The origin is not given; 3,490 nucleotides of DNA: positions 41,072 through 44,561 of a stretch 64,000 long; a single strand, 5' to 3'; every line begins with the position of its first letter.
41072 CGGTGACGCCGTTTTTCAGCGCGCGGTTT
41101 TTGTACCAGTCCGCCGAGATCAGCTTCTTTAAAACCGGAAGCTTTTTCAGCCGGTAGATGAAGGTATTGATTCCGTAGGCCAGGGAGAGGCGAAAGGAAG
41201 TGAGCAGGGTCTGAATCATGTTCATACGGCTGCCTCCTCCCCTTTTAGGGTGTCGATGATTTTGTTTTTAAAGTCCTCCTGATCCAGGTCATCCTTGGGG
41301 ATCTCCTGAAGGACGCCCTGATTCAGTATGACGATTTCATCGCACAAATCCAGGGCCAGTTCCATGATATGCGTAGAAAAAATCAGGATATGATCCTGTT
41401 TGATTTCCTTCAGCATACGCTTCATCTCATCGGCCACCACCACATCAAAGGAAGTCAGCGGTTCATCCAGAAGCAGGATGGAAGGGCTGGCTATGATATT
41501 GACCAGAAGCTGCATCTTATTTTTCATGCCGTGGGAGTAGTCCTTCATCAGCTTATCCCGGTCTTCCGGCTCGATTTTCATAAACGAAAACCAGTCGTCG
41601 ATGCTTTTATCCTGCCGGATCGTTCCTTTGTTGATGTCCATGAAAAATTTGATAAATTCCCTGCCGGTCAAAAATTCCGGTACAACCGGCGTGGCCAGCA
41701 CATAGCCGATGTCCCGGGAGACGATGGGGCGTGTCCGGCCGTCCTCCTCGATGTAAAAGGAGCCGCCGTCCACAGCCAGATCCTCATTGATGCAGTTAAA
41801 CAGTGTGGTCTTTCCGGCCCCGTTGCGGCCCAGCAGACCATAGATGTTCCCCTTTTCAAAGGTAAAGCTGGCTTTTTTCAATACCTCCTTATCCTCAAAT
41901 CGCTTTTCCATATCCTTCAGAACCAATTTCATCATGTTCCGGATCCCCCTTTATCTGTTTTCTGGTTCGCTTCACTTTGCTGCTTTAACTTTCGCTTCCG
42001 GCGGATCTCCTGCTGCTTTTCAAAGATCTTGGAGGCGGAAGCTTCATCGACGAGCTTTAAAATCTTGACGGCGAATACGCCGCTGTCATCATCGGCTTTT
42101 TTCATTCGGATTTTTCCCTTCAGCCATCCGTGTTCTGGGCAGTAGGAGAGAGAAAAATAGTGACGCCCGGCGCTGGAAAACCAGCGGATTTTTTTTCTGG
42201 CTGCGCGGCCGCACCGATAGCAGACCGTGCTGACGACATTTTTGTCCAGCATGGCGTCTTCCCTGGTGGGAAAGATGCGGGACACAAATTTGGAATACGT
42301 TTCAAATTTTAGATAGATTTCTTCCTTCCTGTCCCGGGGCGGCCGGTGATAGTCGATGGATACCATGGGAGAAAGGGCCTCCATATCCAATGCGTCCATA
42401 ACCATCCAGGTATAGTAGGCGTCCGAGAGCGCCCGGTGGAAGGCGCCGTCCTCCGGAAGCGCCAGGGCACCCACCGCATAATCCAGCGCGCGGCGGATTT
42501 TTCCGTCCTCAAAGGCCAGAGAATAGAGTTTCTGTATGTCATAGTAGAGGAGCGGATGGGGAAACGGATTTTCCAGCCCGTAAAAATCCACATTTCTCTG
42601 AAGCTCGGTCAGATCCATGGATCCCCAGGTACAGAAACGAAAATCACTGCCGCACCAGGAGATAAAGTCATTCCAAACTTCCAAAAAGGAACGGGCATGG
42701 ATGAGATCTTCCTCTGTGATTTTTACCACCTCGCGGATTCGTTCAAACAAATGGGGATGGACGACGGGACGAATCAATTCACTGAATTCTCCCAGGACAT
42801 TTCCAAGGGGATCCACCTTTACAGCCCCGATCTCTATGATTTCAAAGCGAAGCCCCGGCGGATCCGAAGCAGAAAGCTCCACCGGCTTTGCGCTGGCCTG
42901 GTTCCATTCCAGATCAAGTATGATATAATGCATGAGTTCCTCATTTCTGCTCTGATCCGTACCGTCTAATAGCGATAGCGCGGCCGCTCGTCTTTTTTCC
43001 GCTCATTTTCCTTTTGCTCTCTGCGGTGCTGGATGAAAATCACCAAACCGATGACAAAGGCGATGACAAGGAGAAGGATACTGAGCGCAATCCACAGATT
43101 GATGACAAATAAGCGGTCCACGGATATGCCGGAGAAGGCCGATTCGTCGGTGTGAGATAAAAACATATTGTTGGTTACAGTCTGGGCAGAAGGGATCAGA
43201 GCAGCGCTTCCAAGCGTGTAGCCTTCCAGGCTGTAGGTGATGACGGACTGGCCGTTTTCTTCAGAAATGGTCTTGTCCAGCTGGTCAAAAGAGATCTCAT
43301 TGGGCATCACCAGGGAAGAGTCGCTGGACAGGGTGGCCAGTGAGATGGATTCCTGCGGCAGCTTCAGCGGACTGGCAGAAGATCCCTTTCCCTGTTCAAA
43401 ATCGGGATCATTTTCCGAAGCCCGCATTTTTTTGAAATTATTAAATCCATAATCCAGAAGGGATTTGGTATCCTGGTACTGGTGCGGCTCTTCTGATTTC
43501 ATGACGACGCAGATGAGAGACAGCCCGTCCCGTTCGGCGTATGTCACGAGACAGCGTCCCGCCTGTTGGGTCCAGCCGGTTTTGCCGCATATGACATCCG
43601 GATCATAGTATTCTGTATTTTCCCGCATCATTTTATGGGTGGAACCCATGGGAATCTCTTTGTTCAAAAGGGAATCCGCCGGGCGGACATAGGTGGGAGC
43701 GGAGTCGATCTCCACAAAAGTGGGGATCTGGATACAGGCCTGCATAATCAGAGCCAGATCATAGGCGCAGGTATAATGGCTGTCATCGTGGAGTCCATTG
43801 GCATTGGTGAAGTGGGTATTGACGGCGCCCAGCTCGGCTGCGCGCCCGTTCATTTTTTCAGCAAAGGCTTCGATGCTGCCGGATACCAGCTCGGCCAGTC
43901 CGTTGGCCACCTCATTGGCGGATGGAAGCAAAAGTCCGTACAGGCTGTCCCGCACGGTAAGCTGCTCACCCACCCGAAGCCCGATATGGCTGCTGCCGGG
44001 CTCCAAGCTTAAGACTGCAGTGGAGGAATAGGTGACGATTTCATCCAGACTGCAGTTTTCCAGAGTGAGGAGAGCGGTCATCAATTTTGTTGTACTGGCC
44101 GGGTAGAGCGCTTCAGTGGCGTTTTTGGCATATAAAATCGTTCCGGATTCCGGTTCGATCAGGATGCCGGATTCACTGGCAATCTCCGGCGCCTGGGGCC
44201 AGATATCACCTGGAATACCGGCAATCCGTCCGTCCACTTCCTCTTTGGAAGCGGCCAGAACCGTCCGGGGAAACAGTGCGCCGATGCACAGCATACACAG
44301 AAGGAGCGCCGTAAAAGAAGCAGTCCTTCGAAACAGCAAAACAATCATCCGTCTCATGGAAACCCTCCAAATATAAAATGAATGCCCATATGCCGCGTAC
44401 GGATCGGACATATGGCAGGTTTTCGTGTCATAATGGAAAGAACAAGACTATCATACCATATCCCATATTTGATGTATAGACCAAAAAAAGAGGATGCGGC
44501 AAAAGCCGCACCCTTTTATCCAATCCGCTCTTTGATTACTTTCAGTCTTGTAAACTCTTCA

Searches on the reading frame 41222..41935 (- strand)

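Call 44: search_protein_families(library=pfam, proteins=[window:41222-41935:-])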
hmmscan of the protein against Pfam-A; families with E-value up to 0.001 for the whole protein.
window:41222-41935:- (237 aa): 3 families
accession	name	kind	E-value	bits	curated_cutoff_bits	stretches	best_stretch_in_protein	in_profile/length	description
PF00005.33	ABC_tran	-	3e-22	80.1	25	1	19-160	1-136/137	ABC transporter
PF13304.12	AAA_21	-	8.2e-07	29.8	27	0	31-49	1-19/304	AAA domain, putative AbiEii toxin, Type IV TA system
PF13476.12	AAA_23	-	0.00026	22.1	27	1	21-50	12-40/201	AAA domain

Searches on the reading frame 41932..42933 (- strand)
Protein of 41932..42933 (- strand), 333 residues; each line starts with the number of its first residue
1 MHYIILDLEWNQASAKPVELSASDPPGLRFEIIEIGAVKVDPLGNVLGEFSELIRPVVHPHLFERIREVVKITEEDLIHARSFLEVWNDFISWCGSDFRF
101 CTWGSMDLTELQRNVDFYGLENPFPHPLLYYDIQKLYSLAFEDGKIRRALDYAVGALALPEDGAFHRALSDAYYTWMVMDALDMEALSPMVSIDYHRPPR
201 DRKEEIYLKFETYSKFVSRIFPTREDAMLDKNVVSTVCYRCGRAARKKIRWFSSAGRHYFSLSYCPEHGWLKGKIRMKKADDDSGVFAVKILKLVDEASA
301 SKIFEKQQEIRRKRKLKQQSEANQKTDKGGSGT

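Call 44: search_protein_families(library=pfam, proteins=[window:41932-42933:-])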
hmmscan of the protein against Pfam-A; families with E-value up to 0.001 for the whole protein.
window:41932-42933:- (333 aa): 1 family
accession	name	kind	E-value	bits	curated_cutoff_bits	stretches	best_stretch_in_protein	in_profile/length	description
PF00929.31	RNase_T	-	1.3e-12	49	24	1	29-175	15-160/164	Exonuclease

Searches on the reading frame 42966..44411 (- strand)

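Call 44: search_protein_families(library=pfam, proteins=[window:42966-44411:-])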
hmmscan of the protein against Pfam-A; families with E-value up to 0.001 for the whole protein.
window:42966-44411:- (481 aa): 3 families
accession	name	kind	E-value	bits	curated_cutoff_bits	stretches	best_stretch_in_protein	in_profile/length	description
PF00768.25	Peptidase_S11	-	3e-50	171.4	27.6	1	72-306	5-237/239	D-alanyl-D-alanine carboxypeptidase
PF13354.11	Beta-lactamase2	-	5.7e-06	26.3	22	1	94-227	13-147/214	Beta-lactamase enzyme family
PF02113.21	Peptidase_S13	-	0.0002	20.7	22.8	1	73-118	11-57/444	D-Ala-D-Ala carboxypeptidase 3 (S13) family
